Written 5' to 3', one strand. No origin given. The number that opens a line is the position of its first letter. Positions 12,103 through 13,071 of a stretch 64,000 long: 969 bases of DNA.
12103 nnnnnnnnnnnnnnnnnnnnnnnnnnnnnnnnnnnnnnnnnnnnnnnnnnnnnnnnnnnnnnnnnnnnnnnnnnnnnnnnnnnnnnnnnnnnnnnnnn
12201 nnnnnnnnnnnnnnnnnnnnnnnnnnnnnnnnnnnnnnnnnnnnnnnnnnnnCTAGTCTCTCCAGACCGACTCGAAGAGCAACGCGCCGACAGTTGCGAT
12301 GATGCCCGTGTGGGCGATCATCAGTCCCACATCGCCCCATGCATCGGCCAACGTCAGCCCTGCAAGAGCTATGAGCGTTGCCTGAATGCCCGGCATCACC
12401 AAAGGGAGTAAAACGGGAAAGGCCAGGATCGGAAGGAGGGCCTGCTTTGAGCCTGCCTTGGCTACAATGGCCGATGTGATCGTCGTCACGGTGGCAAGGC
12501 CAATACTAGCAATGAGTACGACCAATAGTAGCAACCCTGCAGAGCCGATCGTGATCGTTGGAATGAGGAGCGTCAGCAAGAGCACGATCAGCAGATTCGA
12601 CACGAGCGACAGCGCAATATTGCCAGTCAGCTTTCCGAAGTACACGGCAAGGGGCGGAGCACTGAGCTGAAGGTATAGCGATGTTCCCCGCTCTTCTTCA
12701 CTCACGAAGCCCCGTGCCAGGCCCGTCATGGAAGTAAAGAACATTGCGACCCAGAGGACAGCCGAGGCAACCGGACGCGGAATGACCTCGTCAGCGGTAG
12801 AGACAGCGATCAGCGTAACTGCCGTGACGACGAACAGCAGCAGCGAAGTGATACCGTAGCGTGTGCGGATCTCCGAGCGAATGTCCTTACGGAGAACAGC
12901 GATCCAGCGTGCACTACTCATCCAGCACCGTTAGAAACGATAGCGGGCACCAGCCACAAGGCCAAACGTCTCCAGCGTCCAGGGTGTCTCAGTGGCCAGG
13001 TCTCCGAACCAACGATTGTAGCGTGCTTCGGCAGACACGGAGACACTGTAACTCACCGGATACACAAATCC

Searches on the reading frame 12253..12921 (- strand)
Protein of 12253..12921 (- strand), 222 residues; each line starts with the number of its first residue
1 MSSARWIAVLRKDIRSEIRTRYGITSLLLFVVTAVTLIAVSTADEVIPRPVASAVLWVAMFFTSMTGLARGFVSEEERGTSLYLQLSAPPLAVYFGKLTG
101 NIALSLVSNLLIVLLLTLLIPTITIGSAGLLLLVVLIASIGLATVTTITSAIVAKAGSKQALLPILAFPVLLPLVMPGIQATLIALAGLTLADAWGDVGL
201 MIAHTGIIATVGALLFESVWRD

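Call 41: search_protein_families(library=pfam, proteins=[window:12253-12921:-], max_evalue=0.01)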
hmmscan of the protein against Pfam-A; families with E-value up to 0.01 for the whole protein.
window:12253-12921:- (222 aa): 3 families
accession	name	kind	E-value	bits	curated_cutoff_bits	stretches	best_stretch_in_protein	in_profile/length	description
PF03379.19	CcmB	-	4.5e-17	62.6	24.9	1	7-205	2-198/215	CcmB protein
PF12698.13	ABC2_membrane_3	-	4e-07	29.9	31.6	1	52-173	165-285/347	ABC-2 family transporter protein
PF01061.29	ABC2_membrane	-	0.00054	20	26.9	1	9-171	6-174/211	ABC-2 type transporter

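Call 76: search_protein_families(library=ncbifam, proteins=[window:12253-12921:-], max_evalue=0.01)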
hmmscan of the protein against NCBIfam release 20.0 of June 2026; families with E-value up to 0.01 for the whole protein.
window:12253-12921:- (222 aa): 1 family
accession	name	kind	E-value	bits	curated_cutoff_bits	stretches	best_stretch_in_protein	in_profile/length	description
TIGR01190.1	ccmB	equivalog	2.9e-05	23.8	156.2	1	9-196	1-189/211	heme exporter protein CcmB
